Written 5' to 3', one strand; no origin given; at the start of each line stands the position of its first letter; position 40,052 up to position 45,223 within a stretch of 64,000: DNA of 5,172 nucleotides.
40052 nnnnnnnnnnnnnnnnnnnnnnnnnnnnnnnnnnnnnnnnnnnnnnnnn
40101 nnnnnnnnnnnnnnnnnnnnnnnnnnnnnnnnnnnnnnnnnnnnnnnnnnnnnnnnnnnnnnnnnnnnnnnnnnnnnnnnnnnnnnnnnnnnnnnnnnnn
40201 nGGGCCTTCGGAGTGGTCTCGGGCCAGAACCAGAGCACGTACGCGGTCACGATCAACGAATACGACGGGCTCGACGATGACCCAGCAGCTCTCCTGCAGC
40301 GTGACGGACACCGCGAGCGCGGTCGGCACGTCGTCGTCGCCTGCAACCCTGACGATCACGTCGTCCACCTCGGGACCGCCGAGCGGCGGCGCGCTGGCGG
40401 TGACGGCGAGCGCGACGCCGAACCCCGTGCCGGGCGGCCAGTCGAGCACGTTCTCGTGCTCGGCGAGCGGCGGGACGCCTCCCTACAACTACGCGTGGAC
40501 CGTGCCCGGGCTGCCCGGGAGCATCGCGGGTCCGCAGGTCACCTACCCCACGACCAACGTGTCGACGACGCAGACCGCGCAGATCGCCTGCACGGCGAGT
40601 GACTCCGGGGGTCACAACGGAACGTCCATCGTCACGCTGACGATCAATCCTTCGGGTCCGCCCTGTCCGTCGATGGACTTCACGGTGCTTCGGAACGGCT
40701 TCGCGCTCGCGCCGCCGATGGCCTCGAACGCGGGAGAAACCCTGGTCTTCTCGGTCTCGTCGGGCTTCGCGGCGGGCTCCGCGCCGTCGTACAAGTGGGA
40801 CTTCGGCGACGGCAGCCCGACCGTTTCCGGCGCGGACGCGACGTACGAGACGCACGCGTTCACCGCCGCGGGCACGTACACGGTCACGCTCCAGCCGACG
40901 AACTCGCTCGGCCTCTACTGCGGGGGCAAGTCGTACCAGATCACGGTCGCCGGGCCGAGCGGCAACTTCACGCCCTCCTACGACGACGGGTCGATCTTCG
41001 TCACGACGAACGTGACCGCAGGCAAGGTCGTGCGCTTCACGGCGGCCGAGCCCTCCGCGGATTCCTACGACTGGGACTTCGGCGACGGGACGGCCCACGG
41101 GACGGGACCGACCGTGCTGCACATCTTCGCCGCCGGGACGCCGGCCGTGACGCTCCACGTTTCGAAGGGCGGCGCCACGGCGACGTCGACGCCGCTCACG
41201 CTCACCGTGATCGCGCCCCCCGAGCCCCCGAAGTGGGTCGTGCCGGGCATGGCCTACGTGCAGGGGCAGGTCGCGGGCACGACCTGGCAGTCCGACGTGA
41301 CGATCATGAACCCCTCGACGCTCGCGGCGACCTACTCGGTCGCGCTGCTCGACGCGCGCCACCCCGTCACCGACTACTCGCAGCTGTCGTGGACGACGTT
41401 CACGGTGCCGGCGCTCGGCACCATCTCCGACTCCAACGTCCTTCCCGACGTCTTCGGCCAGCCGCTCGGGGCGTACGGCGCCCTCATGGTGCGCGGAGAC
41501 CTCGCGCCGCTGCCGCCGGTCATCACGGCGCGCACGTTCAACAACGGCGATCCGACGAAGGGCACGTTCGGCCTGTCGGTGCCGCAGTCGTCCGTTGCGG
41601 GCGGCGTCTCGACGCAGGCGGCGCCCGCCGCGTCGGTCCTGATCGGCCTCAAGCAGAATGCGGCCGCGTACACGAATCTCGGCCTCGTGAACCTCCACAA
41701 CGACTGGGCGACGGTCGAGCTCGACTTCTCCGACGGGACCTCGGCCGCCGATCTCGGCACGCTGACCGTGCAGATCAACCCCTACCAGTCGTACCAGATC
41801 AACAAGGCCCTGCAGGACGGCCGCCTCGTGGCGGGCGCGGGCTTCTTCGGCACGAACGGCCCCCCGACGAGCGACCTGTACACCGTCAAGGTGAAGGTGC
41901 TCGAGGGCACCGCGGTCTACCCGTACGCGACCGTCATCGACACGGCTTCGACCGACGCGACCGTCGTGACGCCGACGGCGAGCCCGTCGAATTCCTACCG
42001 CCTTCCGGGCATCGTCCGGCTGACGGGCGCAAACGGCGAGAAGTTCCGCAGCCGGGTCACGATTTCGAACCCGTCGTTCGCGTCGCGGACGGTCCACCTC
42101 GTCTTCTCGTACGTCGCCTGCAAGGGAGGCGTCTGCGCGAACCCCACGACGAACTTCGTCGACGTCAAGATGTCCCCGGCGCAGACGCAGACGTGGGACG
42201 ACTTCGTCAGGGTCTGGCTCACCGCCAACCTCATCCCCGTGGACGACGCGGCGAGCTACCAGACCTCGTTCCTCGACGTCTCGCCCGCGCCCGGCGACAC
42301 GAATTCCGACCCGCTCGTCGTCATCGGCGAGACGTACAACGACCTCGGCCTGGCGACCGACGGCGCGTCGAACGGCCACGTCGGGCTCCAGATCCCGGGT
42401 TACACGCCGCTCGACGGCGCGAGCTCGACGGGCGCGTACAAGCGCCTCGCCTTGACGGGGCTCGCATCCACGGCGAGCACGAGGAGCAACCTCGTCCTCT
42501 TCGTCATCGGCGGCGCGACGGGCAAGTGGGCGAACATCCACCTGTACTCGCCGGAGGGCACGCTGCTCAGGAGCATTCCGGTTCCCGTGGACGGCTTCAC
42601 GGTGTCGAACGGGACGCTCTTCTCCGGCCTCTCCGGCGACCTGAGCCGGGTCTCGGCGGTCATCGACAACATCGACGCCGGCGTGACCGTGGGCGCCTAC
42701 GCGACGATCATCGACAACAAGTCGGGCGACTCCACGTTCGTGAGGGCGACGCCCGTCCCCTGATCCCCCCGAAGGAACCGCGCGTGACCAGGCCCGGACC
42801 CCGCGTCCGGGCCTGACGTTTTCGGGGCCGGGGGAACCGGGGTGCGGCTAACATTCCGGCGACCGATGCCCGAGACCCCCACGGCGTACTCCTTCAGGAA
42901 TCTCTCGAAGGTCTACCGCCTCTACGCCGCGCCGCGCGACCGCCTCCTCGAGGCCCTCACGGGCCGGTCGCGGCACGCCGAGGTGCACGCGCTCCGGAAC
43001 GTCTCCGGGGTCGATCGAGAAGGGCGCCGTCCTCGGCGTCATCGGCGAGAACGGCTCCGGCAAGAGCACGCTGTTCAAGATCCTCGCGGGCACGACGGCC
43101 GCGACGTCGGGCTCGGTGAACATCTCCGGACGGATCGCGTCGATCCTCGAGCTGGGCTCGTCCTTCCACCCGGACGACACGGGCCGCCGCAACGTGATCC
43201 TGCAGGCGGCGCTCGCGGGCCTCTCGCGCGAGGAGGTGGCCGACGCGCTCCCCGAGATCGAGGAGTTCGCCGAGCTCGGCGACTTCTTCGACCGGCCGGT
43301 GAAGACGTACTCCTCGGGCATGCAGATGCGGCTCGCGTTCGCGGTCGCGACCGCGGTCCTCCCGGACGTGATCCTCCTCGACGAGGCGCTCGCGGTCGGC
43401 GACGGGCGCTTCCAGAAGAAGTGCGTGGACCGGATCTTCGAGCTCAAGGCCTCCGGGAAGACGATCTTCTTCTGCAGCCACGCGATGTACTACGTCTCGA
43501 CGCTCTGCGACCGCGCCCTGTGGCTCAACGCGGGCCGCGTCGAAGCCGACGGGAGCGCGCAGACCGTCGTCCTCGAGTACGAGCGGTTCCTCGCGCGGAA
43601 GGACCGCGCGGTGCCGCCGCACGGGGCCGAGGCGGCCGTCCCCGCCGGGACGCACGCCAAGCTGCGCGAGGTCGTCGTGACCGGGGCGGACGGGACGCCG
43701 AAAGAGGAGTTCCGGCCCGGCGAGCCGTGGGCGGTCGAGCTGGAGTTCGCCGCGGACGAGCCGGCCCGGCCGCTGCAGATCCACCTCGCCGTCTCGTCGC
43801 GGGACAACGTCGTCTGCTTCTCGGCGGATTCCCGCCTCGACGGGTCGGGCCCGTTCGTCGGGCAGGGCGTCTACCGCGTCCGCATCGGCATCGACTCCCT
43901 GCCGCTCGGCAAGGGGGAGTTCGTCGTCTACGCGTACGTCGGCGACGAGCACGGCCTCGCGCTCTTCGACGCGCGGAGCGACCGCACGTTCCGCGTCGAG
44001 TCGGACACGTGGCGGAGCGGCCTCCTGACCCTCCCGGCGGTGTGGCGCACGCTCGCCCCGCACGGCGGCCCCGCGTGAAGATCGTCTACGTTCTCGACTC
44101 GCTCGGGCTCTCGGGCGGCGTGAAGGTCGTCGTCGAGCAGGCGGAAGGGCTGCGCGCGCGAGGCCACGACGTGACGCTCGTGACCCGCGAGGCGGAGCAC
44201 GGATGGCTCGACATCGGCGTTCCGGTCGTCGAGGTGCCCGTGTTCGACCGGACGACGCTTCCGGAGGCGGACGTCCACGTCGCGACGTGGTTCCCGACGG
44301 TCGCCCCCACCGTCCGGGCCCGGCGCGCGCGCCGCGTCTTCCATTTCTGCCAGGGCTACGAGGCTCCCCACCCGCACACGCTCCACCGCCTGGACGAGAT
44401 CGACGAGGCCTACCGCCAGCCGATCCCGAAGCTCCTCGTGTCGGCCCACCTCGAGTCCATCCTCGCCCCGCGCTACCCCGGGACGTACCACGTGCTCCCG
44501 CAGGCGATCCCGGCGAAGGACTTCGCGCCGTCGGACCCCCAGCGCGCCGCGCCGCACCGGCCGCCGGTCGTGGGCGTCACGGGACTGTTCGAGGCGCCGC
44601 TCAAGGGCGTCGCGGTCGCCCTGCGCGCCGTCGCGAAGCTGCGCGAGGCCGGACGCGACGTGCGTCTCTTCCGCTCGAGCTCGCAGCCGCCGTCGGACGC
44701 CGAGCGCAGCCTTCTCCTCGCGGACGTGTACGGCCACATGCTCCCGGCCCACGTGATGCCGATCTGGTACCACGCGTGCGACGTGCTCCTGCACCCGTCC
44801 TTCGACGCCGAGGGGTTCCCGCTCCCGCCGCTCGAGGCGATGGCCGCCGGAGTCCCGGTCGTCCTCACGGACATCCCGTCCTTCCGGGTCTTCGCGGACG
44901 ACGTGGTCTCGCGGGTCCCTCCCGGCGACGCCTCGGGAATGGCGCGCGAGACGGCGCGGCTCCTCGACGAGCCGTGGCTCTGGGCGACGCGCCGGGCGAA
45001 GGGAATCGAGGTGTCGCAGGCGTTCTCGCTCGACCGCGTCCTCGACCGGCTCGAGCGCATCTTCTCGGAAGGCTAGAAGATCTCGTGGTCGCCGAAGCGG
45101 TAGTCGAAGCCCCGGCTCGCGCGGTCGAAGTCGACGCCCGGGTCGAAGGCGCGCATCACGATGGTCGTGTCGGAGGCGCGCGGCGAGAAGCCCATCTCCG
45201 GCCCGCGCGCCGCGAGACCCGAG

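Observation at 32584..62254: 30-kb cell-surface island: wzm and wzt split by three secreted-protein genes, then a dense glycosylation toolkit ending in two GT-C-like membrane proteins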

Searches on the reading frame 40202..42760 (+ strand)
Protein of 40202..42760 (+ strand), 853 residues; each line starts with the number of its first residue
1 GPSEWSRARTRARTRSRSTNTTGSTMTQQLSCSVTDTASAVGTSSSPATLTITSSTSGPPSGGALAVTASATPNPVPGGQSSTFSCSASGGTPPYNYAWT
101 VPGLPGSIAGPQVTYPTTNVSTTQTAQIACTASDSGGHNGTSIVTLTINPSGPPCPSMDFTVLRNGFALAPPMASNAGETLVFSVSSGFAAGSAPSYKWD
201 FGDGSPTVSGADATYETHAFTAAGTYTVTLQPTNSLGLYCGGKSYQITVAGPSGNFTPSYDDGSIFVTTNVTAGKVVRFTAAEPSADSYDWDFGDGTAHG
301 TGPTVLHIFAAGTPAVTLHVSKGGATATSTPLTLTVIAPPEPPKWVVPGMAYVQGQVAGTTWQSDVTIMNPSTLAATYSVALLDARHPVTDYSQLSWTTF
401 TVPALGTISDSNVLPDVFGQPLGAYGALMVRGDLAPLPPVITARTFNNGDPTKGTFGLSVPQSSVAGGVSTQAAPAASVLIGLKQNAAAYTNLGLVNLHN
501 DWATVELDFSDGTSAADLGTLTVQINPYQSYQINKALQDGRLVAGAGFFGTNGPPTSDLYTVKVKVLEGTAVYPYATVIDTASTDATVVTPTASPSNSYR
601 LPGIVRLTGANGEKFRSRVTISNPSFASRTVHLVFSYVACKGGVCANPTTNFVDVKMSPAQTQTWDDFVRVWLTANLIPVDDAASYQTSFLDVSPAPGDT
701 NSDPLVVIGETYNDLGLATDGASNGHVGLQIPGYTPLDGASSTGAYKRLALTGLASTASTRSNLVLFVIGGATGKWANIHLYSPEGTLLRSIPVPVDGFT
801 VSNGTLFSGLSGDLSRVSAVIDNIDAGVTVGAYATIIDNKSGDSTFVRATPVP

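Call 8: search_protein_families(library=pfam, proteins=[window:40202-42760:+], max_evalue=0.01)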
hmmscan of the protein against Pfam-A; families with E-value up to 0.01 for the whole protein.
window:40202-42760:+ (853 aa): 4 families
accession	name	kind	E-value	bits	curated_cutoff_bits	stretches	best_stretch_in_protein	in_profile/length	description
PF18911.6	PKD_4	-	1.6e-20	73.4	27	2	171-249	10-85/85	PKD domain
PF00801.26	PKD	-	2.5e-19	69.5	23.5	2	175-237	11-70/80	PKD domain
PF13927.12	Ig_3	-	5.1e-07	30.5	30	1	72-133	7-77/78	Immunoglobulin domain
PF13895.12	Ig_2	-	0.0002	22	27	1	71-146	6-77/79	Immunoglobulin domain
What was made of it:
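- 37301..42763 (+): Giant secreted surface-protein gene. Domains in order: unassigned N-terminal domain, three Ig-like repeats, PKD repeats, unassigned C-terminal domains. It is disrupted in this sequence. Ig_3 and two PKD domains (call 8).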

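Call 12: search_protein_families(library=ncbifam, proteins=[window:40202-42760:+], max_evalue=0.01)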
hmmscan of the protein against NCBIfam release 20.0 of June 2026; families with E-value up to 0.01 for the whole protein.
window:40202-42760:+ (853 aa): 0 families

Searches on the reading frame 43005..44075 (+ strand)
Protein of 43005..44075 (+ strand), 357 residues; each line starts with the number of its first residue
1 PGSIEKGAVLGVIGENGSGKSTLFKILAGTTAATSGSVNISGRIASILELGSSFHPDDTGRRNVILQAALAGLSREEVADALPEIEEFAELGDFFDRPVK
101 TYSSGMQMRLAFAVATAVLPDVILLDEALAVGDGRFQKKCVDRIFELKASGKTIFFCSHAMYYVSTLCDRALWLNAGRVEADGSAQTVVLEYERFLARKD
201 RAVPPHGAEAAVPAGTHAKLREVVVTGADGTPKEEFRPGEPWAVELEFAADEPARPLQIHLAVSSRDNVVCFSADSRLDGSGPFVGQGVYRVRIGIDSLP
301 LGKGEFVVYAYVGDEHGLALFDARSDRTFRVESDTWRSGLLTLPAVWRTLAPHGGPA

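Call 8: search_protein_families(library=pfam, proteins=[window:43005-44075:+], max_evalue=0.01)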
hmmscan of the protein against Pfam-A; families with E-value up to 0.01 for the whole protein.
window:43005-44075:+ (357 aa): 3 families
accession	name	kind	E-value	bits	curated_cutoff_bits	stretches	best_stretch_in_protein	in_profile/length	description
PF00005.33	ABC_tran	-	3.1e-19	70.4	25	1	3-129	7-136/137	ABC transporter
PF14524.12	Wzt_C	-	2.1e-09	38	30.4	1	217-331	9-129/143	Wzt C-terminal domain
PF13304.12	AAA_21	-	0.00066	20.3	27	1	11-46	3-51/304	AAA domain, putative AbiEii toxin, Type IV TA system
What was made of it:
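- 42866..44078 (+): wzt, the ABC ATPase with a C-terminal Wzt_C carbohydrate-binding domain. It carries a 1-nt insertion at about 43005. ABC_tran E 3e-19 and Wzt_C E 2e-9 (call 8).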

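Call 84: search_protein_families(library=ncbifam, proteins=[window:43005-44075:+], max_evalue=0.00001)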
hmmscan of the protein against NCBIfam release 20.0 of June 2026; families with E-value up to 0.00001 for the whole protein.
window:43005-44075:+ (357 aa): 166 families (the best 25 are shown)
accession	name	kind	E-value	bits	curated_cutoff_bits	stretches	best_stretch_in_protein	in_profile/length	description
NF010065.0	PRK13545.1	equivalog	3.5e-58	197.6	538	1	4-198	47-240/549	teichoic acids export protein ATP-binding subunit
NF010066.0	PRK13546.1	equivalog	4.5e-50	170.5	320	1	6-197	49-239/264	teichoic acids export ABC transporter ATP-binding subunit TagH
NF050108.1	galactan_ABC_ATP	equivalog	5.7e-48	163.2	400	1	4-193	52-241/244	galactan export ABC transporter ATP-binding subunit Wzt/RfbE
TIGR01188.1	drrA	subfamily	1.4e-31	110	312.45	1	4-187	16-210/302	daunorubicin resistance ABC transporter, ATP-binding protein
TIGR04521.1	ECF_ATPase_2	equivalog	1.5e-23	83.3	330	2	68-204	110-247/279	energy-coupling factor transporter ATPase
NF010060.0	PRK13537.1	equivalog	2.8e-23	82.3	521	1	4-189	38-234/314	nodulation factor ABC transporter ATP-binding protein NodI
NF010059.0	PRK13536.1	equivalog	1.7e-21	76.3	549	1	4-189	66-262/342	nodulation factor ABC transporter ATP-binding protein NodI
TIGR04520.1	ECF_ATPase_1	equivalog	2.4e-21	76.3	315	2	72-194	107-229/269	energy-coupling factor transporter ATPase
TIGR01288.1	nodI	equivalog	2.8e-21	75.8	424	1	3-189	26-223/303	nodulation factor ABC transporter ATP-binding protein NodI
TIGR01166.1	cbiO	subfamily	2.2e-20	72.9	211.8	2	71-160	97-186/190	cobalt ABC transporter, ATP-binding protein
TIGR03864.1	PQQ_ABC_ATP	hypoth_equivalog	5.5e-19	68.6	302.25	1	4-190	24-221/236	ABC transporter, ATP-binding subunit, PQQ-dependent alcohol dehydrogenase system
TIGR03873.1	F420-0_ABC_ATP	hypoth_equivalog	6.5e-19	68.2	372.4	2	87-189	123-225/256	putative F420-0 ABC transporter ATP-binding protein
NF033858.1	ABC2_perm_RbbA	equivalog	1.2e-18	66.5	1050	1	3-189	288-485/909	ribosome-associated ATPase/putative transporter RbbA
TIGR03258.1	PhnT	equivalog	1.2e-17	64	499.15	1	76-189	117-228/359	2-aminoethylphosphonate ABC transport system ATP-binding subunit PhnT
NF010068.0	PRK13548.1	equivalog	2.9e-17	62.6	261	2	4-44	28-68/261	heme ABC transporter ATP-binding protein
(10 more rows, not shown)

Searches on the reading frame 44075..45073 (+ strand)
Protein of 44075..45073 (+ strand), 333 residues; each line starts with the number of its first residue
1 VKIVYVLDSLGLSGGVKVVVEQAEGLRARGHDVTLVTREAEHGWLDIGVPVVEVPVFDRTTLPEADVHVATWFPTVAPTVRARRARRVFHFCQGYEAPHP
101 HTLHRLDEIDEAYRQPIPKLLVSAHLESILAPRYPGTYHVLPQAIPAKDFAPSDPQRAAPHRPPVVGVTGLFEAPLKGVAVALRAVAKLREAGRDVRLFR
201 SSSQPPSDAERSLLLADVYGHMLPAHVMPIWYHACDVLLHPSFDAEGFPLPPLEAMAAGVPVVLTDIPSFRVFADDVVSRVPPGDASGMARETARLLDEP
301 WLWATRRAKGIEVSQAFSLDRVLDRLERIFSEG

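Call 8: search_protein_families(library=pfam, proteins=[window:44075-45073:+], max_evalue=0.01)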
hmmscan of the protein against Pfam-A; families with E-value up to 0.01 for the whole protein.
window:44075-45073:+ (333 aa): 5 families
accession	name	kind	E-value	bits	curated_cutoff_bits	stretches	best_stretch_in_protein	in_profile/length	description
PF13692.12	Glyco_trans_1_4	-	4.6e-19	69.5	27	1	164-298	2-141/142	Glycosyl transferases group 1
PF00534.26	Glycos_transf_1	-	1.1e-14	54.7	26.4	1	161-300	13-159/172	Glycosyl transferases group 1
PF20706.3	GT4-conflict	-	1.1e-07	31.6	26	1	145-265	178-311/385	Family 4 Glycosyltransferase in conflict systems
PF13579.12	Glyco_trans_4_4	-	0.00013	22.8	29.7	1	14-86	2-73/158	Glycosyl transferase 4-like domain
PF13439.12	Glyco_transf_4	-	0.00014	22.3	28.5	1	13-56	2-48/170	Glycosyltransferase Family 4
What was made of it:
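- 44075..45076 (+): GT4 glycosyltransferase. Call 8.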

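Call 84: search_protein_families(library=ncbifam, proteins=[window:44075-45073:+], max_evalue=0.00001)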
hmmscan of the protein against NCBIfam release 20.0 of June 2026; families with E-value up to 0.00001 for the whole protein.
window:44075-45073:+ (333 aa): 7 families
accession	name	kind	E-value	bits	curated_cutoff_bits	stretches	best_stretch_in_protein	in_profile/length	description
TIGR04047.1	MSMEG_0565_glyc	hypoth_equivalog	2.4e-10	40.1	259.85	1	223-319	265-360/373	MSMEG_0565 family glycosyltransferase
NF053787.1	GlcN_PG_synth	equivalog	3.7e-08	32.6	480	1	217-329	244-355/361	N-acetylglucosaminyl phosphatidylglycerol synthase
TIGR03999.1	thiol_BshA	equivalog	3.8e-08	32.7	273.7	1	232-331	270-371/375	N-acetyl-alpha-D-glucosaminyl L-malate synthase BshA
NF041876.1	EPS_EpsE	equivalog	5.2e-08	32.5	400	0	233-310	294-372/389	exopolysaccharide biosynthesis GT4 family glycosyltransferase EpsE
TIGR03088.1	stp2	hypoth_equivalog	3.1e-07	29.8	409.05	1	233-331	271-371/374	TIGR03088 family PEP-CTERM/XrtA system glycosyltransferase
TIGR03449.1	mycothiol_MshA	equivalog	6.6e-07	28.6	462.5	1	175-331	231-401/406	D-inositol-3-phosphate glycosyltransferase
NF038229.1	Glyco4_Geo_Pelo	equivalog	7.6e-06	25.2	400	0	174-330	171-333/338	GPMC system family 4 glycosyltransferase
